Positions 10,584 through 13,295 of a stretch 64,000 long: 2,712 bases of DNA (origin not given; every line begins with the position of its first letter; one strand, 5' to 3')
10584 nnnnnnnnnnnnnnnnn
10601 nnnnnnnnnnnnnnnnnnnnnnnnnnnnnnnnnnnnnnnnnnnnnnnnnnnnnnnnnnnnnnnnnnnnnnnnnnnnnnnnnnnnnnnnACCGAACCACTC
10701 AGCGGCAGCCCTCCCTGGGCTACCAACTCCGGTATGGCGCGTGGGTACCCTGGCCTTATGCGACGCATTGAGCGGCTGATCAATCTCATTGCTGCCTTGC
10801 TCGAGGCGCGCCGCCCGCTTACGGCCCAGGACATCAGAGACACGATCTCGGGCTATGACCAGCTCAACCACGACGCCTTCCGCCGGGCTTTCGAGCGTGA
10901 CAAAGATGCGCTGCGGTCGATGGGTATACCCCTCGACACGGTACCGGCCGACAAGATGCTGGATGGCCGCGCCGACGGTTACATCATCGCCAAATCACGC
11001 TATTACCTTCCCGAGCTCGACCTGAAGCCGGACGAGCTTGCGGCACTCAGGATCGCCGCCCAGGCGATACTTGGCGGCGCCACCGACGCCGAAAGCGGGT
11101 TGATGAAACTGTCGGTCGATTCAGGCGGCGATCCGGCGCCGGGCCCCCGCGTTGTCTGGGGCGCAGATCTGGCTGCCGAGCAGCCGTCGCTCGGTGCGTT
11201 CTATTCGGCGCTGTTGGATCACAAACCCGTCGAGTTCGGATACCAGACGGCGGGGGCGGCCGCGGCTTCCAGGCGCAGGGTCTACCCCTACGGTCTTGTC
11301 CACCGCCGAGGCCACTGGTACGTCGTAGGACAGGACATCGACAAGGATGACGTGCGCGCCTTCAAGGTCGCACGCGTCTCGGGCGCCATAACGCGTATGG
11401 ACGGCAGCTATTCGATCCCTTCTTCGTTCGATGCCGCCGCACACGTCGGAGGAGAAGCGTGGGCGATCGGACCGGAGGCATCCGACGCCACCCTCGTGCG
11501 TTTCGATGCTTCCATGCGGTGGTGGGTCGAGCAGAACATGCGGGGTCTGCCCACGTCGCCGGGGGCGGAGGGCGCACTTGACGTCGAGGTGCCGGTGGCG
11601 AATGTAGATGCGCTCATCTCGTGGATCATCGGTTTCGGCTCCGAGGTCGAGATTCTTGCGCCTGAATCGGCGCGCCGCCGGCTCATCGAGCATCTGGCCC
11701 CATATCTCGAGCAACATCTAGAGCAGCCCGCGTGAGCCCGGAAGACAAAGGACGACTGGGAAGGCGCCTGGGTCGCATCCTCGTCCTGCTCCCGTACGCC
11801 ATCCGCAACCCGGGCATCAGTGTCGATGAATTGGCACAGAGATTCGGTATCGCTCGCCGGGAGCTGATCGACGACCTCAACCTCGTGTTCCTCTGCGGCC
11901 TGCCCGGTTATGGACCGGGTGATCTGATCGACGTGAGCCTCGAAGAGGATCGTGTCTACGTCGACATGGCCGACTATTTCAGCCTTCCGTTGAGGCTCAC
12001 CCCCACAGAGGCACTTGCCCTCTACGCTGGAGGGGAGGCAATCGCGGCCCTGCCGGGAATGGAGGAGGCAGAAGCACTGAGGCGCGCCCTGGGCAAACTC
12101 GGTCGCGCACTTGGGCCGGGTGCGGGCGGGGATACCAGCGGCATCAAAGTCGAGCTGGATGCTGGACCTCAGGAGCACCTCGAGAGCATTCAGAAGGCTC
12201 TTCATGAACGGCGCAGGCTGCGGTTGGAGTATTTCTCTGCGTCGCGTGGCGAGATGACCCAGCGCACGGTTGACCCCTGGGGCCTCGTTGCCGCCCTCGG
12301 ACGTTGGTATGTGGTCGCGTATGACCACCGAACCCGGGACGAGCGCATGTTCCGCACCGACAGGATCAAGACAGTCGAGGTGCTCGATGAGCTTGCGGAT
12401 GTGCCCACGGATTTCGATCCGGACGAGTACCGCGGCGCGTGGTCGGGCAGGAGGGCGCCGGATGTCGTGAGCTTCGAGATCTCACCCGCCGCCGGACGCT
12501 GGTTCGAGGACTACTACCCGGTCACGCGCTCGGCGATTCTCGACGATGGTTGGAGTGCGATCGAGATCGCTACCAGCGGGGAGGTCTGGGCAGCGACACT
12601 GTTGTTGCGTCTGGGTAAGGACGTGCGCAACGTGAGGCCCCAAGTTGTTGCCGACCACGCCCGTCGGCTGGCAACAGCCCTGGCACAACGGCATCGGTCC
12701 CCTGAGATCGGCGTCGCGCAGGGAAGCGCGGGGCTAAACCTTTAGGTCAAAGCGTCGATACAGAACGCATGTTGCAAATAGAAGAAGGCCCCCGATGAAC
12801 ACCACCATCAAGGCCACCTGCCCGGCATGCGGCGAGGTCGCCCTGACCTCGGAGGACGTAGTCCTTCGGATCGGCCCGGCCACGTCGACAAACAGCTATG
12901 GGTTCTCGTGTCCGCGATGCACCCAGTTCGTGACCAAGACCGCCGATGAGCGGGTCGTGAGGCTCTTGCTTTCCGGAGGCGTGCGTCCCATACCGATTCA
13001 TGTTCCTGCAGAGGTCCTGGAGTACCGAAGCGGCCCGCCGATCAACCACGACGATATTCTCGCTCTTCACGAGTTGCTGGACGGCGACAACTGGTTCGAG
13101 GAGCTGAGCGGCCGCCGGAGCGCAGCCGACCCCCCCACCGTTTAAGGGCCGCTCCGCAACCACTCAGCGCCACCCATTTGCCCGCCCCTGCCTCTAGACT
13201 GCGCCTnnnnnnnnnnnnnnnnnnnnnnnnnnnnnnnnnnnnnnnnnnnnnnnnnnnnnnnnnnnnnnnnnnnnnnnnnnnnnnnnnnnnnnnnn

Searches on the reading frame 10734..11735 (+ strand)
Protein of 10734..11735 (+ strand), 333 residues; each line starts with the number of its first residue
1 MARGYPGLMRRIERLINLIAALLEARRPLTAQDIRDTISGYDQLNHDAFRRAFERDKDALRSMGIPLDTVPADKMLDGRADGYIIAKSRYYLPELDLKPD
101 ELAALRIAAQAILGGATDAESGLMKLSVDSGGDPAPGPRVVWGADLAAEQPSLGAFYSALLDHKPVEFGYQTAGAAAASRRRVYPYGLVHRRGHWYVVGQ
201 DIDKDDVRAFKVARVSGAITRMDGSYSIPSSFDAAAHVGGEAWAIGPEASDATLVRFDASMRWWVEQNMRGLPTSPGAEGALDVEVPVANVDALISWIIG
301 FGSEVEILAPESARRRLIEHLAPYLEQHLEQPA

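Call 3: search_protein_families(library=pfam, proteins=[window:10734-11735:+], max_evalue=0.01)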
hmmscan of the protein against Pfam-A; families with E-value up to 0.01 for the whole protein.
window:10734-11735:+ (333 aa): 2 families
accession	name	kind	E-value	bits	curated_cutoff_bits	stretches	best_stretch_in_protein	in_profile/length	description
PF13280.12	WYL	-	1e-18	67.5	21.8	1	153-217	3-67/70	WYL domain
PF25583.1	WCX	-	2.9e-13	50.4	23.9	1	255-321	7-72/76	WCX domain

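Call 4: search_protein_families(library=ncbifam, proteins=[window:10734-11735:+], max_evalue=0.01)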
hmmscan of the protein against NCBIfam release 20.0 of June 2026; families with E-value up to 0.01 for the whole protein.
window:10734-11735:+ (333 aa): 0 families

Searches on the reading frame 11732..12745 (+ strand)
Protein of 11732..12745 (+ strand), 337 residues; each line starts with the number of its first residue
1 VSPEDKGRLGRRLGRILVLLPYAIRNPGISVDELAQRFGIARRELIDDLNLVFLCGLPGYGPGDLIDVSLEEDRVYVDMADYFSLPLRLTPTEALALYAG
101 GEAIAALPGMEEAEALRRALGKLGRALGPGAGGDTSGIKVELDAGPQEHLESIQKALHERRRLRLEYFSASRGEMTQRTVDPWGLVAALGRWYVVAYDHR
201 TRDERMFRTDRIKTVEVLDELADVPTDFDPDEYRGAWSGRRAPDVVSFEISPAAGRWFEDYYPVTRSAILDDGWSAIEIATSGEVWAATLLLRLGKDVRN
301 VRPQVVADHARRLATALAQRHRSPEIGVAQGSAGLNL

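Call 3: search_protein_families(library=pfam, proteins=[window:11732-12745:+], max_evalue=0.01)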
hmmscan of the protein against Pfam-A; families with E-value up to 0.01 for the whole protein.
window:11732-12745:+ (337 aa): 4 families
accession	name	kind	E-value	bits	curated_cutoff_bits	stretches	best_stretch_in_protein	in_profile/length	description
PF19187.6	HTH_PafC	-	5.1e-36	123.5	32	1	12-124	2-114/115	PafC helix-turn-helix domain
PF13280.12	WYL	-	1.6e-24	86.1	21.8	1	148-217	1-70/70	WYL domain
PF25583.1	WCX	-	5.4e-07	30.3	23.9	1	246-318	5-76/76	WCX domain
PF21476.4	PF0610-like_N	-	0.0057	17.3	33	0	16-50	6-36/50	PF0610-like, N-terminal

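Call 4: search_protein_families(library=ncbifam, proteins=[window:11732-12745:+], max_evalue=0.01)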
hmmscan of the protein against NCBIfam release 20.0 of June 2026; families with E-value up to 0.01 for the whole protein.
window:11732-12745:+ (337 aa): 0 families

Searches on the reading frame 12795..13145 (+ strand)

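Call 3: search_protein_families(library=pfam, proteins=[window:12795-13145:+], max_evalue=0.01)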
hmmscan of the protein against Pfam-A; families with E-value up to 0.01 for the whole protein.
window:12795-13145:+ (116 aa): 2 families
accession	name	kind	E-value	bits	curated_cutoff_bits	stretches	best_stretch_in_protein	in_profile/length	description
PF13248.11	Zn_ribbon_3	-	0.0012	18.7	27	0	7-22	3-17/26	zinc-ribbon domain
PF14690.11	Zn_ribbon_ISL3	-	0.0033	18.2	25.5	0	38-65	4-33/47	zinc-finger of transposase IS204/IS1001/IS1096/IS1165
